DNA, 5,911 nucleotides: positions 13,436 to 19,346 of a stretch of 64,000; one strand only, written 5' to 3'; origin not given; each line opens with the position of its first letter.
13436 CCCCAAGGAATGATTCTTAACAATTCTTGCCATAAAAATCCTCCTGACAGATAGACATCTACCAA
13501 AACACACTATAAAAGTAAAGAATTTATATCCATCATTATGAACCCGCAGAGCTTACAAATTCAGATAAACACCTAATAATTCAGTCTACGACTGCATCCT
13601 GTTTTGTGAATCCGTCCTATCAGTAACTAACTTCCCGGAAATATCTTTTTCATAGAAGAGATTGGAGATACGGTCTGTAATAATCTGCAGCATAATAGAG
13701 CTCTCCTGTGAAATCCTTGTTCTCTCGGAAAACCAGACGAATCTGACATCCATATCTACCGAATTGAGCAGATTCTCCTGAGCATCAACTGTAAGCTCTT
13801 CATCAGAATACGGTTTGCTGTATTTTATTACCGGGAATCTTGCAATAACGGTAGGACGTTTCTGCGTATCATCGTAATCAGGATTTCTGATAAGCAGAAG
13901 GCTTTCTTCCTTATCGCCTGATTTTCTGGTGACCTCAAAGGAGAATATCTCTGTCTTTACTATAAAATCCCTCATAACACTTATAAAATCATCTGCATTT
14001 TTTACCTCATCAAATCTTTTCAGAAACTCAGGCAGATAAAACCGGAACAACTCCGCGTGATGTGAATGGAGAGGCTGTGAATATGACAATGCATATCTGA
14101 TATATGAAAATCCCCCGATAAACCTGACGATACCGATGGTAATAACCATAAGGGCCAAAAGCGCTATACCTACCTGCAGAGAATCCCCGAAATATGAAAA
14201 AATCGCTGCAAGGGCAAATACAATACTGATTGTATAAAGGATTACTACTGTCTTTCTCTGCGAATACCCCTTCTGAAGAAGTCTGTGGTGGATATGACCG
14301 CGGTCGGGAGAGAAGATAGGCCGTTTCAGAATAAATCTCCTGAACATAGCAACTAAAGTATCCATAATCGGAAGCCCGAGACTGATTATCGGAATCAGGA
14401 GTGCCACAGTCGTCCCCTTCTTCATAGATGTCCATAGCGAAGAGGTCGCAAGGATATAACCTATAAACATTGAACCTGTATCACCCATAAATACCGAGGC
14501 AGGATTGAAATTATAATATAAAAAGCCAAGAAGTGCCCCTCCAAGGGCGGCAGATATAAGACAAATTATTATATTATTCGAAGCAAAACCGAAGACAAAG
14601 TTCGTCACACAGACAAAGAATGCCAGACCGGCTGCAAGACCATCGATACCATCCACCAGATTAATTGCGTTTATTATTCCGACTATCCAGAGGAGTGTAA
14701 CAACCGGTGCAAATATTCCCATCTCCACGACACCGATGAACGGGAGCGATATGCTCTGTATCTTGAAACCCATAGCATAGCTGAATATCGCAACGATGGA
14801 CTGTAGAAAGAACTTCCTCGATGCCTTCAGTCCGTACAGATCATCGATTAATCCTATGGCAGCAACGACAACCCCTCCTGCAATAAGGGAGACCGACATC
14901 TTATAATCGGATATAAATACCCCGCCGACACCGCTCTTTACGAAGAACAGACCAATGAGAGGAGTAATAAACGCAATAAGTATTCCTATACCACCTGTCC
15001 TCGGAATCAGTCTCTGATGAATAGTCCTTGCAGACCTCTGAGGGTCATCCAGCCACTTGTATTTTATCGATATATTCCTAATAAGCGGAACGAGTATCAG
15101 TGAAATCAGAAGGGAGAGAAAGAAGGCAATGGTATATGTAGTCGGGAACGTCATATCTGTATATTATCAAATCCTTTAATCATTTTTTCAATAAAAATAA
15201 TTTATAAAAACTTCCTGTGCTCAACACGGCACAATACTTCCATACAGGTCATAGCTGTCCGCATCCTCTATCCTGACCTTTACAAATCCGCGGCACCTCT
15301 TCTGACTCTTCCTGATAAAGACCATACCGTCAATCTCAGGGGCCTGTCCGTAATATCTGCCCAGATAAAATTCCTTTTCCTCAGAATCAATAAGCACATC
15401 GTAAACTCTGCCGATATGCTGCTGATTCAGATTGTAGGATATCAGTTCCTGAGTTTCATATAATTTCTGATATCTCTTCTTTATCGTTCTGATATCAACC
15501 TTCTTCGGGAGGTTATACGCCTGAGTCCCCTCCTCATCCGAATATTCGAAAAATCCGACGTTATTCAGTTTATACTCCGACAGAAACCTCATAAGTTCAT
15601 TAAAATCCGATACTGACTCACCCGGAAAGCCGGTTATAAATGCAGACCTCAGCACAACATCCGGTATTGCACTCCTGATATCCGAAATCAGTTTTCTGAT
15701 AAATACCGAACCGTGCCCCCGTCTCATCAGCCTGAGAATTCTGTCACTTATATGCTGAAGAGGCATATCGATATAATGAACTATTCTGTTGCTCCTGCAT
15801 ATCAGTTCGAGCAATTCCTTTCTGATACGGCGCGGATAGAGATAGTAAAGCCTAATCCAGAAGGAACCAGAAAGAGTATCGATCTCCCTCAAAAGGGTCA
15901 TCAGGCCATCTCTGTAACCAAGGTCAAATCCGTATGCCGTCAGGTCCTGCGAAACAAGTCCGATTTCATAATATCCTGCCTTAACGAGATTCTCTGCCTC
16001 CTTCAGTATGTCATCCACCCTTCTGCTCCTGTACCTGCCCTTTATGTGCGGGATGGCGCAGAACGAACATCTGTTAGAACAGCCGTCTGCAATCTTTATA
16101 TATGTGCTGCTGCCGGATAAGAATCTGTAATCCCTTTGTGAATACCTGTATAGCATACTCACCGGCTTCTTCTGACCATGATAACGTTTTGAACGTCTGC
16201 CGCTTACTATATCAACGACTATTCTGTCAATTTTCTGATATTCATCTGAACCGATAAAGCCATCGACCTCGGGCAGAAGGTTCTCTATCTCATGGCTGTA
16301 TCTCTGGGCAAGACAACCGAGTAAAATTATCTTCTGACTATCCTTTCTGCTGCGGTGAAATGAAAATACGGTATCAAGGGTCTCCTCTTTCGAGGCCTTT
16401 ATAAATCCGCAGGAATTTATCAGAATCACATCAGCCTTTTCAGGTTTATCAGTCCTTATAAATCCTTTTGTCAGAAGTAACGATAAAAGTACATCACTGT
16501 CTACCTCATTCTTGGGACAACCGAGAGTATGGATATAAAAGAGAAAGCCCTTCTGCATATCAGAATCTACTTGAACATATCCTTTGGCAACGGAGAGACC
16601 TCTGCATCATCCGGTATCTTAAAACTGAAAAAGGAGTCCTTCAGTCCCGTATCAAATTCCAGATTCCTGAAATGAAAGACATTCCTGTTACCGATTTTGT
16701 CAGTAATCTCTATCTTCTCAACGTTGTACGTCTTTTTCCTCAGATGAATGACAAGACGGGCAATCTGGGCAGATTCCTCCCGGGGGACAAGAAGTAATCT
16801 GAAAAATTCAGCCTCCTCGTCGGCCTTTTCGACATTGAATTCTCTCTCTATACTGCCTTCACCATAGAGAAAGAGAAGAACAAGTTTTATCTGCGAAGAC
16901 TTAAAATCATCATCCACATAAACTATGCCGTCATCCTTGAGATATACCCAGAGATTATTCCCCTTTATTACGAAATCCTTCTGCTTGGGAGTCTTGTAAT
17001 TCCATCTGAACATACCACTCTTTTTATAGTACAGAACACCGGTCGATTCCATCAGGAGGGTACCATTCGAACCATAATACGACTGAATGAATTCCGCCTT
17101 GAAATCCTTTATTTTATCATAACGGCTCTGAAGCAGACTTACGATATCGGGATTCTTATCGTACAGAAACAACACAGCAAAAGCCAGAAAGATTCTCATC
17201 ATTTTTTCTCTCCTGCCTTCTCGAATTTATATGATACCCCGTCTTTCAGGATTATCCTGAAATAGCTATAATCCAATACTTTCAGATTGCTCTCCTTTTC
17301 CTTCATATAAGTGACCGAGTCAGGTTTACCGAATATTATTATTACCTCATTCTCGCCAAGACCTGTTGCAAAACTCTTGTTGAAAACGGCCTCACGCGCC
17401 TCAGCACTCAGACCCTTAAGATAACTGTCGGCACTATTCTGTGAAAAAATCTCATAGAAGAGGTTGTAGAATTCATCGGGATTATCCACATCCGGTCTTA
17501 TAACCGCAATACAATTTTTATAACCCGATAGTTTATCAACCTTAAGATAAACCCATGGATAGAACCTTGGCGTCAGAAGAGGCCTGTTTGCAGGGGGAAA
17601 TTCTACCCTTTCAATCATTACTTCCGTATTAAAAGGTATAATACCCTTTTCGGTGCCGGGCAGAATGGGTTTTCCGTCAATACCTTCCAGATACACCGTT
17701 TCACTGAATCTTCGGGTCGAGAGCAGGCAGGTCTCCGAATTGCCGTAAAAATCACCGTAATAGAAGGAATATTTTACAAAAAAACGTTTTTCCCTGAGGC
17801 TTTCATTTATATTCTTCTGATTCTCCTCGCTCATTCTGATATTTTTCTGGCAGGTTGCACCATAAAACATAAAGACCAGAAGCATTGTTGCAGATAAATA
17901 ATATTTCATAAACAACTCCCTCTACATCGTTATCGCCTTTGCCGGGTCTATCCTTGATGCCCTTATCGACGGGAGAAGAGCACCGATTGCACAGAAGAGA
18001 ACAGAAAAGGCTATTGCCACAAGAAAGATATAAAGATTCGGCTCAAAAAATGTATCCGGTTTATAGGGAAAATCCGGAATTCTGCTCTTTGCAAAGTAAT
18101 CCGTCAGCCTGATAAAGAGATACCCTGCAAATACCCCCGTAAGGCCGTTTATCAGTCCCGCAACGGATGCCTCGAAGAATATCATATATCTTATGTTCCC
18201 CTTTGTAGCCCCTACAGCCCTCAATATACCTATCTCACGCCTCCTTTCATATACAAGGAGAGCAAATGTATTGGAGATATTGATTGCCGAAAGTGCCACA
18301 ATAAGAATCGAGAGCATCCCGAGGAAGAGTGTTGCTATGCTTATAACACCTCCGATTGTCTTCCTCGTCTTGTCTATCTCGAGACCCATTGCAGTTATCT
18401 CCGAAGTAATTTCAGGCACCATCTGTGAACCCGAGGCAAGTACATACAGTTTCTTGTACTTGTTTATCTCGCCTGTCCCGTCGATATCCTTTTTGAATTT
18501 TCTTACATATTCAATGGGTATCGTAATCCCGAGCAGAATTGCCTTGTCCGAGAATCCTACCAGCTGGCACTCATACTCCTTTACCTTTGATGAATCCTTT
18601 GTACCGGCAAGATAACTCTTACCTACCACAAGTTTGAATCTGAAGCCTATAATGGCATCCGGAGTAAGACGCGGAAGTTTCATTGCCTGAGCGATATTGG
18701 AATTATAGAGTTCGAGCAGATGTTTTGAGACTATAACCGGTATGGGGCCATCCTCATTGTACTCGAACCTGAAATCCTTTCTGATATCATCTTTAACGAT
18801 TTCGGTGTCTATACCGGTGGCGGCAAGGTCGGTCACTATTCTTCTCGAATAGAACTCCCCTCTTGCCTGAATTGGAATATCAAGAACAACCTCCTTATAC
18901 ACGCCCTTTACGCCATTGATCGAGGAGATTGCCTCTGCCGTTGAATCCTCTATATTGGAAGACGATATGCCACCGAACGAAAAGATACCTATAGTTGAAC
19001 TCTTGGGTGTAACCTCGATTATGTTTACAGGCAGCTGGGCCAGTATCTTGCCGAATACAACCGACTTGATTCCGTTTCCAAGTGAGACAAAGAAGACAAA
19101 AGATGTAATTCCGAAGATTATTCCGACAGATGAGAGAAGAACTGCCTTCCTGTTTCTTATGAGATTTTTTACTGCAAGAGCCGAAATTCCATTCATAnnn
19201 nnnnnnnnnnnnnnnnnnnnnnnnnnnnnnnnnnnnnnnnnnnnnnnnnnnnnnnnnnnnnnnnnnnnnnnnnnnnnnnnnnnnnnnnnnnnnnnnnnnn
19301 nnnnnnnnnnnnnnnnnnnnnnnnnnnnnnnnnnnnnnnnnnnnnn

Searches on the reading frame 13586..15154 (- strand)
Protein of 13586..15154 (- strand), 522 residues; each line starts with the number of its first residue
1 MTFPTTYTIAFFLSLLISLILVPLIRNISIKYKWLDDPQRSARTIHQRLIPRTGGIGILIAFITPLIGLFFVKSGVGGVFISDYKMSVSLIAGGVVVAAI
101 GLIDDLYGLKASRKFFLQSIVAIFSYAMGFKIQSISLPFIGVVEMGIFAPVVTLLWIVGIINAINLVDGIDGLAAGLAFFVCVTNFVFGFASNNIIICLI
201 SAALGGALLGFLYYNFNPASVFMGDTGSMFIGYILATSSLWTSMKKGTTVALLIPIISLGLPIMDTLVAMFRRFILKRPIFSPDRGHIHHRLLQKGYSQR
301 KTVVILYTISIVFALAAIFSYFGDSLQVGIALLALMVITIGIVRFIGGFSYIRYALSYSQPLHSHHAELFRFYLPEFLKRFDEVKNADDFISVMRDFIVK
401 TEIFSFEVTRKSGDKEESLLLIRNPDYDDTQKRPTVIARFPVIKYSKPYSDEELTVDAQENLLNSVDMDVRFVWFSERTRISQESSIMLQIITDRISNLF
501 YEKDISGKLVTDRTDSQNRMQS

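Call 83: search_protein_families(library=pfam, proteins=[window:13586-15154:-], max_evalue=0.00001)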
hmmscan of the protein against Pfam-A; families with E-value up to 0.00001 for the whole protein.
window:13586-15154:- (522 aa): 1 family
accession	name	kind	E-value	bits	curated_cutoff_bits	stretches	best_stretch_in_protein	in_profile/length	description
PF00953.26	Glycos_transf_4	-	1.2e-40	139.5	27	1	89-241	3-158/160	Glycosyl transferase family 4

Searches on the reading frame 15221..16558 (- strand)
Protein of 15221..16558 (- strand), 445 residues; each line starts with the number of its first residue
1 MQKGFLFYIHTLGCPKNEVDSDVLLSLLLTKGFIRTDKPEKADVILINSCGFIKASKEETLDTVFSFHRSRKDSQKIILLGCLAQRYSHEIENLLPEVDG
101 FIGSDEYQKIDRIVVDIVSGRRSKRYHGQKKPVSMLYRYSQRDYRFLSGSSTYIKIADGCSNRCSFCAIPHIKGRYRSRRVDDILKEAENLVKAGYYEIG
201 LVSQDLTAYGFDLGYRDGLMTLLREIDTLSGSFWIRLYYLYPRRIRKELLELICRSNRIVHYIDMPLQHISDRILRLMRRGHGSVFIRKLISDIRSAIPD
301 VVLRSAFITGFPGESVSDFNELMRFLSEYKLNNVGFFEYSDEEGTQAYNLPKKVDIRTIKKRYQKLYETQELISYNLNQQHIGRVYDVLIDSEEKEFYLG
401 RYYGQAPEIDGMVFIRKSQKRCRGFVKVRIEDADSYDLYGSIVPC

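Call 84: search_protein_families(library=pfam, proteins=[window:15221-16558:-], max_evalue=0.00001)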
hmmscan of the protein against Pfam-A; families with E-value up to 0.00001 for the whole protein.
window:15221-16558:- (445 aa): 3 families
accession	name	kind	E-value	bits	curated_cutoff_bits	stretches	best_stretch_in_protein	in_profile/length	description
PF00919.26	UPF0004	-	7.7e-25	87.2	27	1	7-103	2-98/98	Uncharacterized protein family UPF0004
PF04055.27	Radical_SAM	-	2.5e-22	80.3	29.5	1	155-326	2-166/166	Radical SAM superfamily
PF18693.7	TRAM_2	-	6.1e-20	71.6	27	1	382-443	1-63/63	TRAM domain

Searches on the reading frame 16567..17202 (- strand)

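Call 84: search_protein_families(library=pfam, proteins=[window:16567-17202:-], max_evalue=0.00001)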
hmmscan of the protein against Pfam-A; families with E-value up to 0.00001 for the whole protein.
window:16567-17202:- (211 aa): 1 family
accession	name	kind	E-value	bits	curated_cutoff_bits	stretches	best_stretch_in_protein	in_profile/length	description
PF03548.22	LolA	-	4.7e-28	98.4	23.6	1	30-195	2-165/165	Outer membrane lipoprotein carrier protein LolA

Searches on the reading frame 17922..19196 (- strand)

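Call 84: search_protein_families(library=pfam, proteins=[window:17922-19196:-], max_evalue=0.00001)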
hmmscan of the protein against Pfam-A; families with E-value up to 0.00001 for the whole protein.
window:17922-19196:- (424 aa): 2 families
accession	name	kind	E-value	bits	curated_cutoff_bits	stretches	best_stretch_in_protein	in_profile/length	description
PF02687.27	FtsX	-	4.8e-21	75.5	25.5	1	294-418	2-120/120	FtsX-like permease C-terminal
PF12704.14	MacB_PCD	-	9.2e-06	26.5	27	0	20-110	2-78/207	MacB-like periplasmic core domain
